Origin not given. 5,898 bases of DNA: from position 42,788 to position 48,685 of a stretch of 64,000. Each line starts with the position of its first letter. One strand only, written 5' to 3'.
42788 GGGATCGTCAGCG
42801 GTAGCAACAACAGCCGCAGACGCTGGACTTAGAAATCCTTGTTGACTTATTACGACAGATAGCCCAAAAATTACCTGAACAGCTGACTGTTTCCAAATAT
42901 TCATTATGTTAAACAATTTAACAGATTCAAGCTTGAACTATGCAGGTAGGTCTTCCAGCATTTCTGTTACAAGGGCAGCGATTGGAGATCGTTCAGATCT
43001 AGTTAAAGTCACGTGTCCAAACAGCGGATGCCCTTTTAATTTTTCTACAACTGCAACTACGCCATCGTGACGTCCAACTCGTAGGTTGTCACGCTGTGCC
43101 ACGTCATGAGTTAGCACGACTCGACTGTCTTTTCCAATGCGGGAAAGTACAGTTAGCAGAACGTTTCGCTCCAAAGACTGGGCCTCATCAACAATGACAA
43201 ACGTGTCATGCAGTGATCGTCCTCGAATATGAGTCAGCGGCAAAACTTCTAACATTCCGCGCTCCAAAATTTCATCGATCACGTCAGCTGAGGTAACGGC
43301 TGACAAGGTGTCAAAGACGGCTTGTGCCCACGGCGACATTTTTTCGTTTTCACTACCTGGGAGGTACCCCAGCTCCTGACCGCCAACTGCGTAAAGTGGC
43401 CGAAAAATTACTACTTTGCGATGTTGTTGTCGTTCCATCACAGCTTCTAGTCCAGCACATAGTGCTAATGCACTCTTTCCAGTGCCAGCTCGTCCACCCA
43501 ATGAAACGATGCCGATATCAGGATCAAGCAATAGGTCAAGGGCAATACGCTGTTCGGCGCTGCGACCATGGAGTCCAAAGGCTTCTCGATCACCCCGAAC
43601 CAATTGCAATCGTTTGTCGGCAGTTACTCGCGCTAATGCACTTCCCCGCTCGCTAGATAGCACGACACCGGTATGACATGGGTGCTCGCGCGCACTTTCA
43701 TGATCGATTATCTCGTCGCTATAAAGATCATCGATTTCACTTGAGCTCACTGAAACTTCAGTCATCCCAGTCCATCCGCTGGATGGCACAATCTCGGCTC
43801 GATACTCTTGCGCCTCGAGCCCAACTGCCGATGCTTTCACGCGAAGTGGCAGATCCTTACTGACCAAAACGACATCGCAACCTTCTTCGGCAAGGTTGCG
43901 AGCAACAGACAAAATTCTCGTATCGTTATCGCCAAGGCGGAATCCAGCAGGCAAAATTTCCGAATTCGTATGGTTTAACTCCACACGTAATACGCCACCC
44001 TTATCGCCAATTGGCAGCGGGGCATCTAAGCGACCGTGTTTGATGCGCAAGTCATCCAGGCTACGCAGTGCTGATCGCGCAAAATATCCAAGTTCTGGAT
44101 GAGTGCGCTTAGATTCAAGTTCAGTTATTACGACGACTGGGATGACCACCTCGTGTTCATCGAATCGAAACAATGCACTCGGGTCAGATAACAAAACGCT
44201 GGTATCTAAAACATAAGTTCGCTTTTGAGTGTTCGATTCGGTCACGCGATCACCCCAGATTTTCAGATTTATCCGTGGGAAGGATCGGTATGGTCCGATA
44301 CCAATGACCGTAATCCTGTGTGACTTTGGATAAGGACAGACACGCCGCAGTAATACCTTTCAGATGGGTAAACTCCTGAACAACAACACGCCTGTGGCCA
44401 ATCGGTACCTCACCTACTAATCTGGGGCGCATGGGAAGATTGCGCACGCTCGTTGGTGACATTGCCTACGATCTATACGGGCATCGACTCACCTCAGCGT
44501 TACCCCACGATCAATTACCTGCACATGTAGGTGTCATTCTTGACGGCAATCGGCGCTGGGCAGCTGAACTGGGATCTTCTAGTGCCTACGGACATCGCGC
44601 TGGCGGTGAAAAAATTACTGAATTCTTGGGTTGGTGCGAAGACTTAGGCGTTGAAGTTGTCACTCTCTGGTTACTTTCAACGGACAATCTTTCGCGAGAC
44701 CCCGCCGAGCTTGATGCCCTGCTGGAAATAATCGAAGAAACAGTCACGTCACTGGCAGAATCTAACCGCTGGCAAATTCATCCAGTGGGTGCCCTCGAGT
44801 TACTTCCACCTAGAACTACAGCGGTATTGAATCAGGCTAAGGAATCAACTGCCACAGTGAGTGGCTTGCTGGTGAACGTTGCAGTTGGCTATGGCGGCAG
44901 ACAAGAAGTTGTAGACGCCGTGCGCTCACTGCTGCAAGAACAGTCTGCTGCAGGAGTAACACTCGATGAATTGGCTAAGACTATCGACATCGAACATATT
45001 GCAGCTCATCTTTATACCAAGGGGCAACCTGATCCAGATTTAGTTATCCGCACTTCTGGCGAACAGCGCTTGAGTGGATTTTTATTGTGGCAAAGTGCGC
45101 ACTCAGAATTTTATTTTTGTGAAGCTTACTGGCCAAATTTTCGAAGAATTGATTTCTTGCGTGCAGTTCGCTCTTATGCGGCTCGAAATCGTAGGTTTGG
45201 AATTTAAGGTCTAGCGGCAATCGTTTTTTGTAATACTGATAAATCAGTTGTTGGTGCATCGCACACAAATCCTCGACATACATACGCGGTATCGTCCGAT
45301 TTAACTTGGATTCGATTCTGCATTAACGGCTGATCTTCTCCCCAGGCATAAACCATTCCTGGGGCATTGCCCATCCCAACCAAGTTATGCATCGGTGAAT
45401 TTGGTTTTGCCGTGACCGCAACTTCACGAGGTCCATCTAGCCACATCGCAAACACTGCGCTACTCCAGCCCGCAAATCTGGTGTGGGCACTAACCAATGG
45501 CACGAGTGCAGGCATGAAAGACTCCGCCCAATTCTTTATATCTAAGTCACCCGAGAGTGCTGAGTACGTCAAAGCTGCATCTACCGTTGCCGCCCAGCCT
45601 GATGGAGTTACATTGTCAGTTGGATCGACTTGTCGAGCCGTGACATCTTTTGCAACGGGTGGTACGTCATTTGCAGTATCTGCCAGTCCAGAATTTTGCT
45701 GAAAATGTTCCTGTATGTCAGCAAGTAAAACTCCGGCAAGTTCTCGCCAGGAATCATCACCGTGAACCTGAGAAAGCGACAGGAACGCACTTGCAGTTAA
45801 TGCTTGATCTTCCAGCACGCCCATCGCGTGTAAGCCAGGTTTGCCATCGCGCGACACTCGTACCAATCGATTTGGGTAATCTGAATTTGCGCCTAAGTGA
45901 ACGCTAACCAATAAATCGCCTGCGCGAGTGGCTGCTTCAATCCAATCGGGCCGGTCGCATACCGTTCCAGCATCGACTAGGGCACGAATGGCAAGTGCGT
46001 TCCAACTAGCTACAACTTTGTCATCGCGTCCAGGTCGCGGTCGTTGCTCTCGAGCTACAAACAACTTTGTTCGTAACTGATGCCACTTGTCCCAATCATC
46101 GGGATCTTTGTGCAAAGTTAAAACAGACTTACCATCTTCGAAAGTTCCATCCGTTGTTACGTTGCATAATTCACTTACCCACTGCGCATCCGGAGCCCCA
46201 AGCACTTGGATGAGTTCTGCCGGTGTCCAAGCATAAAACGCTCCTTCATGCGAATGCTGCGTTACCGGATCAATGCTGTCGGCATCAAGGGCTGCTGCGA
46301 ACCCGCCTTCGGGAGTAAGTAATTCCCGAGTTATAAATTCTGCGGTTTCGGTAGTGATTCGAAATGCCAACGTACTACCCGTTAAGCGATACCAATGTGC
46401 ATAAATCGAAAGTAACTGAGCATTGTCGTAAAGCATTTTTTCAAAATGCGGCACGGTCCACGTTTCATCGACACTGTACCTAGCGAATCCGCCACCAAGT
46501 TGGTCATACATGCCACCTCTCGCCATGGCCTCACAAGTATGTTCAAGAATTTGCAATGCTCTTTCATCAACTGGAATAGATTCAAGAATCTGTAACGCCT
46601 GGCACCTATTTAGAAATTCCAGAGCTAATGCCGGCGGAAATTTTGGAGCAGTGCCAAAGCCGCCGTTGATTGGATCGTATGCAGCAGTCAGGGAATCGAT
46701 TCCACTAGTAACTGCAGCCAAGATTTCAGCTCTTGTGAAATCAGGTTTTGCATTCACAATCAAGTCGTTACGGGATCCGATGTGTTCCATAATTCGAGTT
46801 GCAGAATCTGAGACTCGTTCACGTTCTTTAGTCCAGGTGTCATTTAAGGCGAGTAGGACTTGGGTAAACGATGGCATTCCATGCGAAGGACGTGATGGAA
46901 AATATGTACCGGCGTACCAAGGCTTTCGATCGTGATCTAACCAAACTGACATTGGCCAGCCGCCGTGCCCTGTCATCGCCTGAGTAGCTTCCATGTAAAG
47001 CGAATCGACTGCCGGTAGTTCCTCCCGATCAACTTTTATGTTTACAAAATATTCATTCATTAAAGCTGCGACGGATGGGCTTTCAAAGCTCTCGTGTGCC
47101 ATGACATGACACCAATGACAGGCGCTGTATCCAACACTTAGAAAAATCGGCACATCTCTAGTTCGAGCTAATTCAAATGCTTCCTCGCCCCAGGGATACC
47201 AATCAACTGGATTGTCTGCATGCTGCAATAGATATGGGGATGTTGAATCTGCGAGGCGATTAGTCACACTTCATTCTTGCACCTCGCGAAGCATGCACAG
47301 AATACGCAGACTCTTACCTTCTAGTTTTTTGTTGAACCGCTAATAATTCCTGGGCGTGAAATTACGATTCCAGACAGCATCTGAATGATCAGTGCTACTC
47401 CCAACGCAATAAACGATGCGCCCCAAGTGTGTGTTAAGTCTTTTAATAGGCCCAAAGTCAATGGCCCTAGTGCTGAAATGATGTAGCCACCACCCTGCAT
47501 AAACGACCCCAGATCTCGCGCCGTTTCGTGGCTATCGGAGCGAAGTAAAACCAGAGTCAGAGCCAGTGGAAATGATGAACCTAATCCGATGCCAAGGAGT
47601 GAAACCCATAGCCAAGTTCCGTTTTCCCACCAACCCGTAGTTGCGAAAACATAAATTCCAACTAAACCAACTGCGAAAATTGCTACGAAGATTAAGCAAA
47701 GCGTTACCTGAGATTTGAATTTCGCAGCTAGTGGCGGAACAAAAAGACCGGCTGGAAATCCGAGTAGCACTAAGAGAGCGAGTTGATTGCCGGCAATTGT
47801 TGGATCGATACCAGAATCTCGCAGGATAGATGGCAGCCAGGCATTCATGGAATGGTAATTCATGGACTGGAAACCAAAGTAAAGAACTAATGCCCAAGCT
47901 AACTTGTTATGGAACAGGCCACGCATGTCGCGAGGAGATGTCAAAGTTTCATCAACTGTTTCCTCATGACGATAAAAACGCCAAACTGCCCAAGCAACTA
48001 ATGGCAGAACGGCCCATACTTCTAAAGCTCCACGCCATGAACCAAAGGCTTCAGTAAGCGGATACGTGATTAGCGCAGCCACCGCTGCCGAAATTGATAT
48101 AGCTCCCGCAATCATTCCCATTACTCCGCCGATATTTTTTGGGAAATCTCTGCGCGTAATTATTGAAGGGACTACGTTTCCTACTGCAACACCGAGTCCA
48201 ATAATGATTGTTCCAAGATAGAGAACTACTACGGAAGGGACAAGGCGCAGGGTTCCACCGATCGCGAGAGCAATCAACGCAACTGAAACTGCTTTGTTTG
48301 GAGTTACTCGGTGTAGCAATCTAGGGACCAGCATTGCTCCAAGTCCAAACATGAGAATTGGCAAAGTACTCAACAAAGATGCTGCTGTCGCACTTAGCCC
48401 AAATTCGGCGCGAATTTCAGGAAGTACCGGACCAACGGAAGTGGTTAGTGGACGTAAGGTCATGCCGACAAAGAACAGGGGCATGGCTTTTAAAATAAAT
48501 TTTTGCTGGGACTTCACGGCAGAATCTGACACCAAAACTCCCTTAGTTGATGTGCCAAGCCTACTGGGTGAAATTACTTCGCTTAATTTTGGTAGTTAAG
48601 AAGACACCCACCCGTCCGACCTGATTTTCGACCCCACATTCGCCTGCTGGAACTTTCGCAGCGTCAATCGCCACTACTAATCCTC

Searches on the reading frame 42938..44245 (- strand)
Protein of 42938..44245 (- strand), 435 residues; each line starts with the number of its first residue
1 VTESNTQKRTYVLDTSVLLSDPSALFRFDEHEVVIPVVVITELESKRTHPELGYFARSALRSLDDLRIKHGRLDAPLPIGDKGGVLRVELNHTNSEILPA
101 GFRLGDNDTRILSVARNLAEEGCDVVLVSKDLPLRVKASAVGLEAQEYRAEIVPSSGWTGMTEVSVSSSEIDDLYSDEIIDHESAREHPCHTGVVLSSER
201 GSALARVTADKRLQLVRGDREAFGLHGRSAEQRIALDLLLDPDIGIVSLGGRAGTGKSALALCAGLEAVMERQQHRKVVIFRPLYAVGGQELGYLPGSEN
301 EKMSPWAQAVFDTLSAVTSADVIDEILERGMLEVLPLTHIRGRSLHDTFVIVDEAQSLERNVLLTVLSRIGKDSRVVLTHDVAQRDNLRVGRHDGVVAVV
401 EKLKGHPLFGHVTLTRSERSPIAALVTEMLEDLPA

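Call 4: search_protein_families(library=pfam, proteins=[window:42938-44245:-])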
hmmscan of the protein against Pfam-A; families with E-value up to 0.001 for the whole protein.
window:42938-44245:- (435 aa): 3 families
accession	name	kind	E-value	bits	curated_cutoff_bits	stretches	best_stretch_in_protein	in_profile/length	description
PF02562.22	PhoH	-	9.2e-49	166.2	27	1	226-429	3-203/205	PhoH-like protein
PF13638.12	PIN_4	-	2.7e-27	96.1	21.9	1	11-149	1-132/132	PIN domain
PF13604.12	AAA_30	-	6.3e-06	26.5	27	1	229-392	3-135/191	AAA domain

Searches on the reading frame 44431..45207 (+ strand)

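Call 4: search_protein_families(library=pfam, proteins=[window:44431-45207:+])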
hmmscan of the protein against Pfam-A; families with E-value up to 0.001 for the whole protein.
window:44431-45207:+ (258 aa): 1 family
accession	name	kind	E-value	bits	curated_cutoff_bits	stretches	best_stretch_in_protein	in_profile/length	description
PF01255.24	Prenyltransf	-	9.1e-74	248.1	27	1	36-257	1-219/219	Putative undecaprenyl diphosphate synthase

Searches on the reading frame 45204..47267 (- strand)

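Call 4: search_protein_families(library=pfam, proteins=[window:45204-47267:-])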
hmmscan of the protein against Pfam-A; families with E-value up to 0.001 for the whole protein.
window:45204-47267:- (687 aa): 2 families
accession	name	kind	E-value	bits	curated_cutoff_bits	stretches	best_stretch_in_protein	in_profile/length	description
PF03190.21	Thioredox_DsbH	-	2.5e-74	249.1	27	1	2-163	1-162/163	Protein of unknown function, DUF255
PF13899.12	Thioredoxin_7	-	4.3e-07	30.4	27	1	22-83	1-62/83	Thioredoxin-like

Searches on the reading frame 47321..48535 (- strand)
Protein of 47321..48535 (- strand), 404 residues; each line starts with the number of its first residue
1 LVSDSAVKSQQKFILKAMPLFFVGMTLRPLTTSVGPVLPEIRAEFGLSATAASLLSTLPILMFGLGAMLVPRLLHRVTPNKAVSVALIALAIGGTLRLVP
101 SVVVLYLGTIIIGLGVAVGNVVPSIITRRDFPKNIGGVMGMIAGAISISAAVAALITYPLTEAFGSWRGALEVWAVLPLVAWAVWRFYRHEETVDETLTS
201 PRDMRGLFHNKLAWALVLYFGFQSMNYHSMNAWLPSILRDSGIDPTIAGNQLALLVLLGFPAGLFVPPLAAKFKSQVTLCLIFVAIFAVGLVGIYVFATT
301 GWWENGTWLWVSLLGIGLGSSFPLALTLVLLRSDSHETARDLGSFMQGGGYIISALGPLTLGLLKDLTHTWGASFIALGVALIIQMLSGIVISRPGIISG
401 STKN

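Call 4: search_protein_families(library=pfam, proteins=[window:47321-48535:-])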
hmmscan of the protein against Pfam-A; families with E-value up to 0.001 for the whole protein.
window:47321-48535:- (404 aa): 1 family
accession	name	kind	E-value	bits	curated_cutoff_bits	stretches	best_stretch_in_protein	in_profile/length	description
PF07690.21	MFS_1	-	4e-30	105.4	33.4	1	21-358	2-347/347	Major Facilitator Superfamily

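Call 67: search_protein_families(library=ncbifam, proteins=[window:47321-48532:-], max_evalue=0.01)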
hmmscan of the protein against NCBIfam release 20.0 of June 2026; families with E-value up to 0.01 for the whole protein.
window:47321-48532:- (403 aa): 5 families
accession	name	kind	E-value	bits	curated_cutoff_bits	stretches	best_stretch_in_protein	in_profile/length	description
TIGR00896.1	CynX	subfamily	2.1e-87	293.5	406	1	19-371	5-353/355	CynX/NimT family MFS transporter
NF007256.0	PRK09705.1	subfamily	4.9e-54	183.8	312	1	10-375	5-366/393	cyanate transporter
TIGR00893.1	2A0114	subfamily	0.0004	19.4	395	1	204-390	209-397/399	D-galactonate transporter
NF049980.1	SfMCT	equivalog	0.00049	18.9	320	1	40-182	28-171/378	L-lactate MFS transporter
TIGR00895.1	2A0115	subfamily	0.00084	18.4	418.55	1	212-296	252-336/398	aromatic acid/H+ symport family MFS transporter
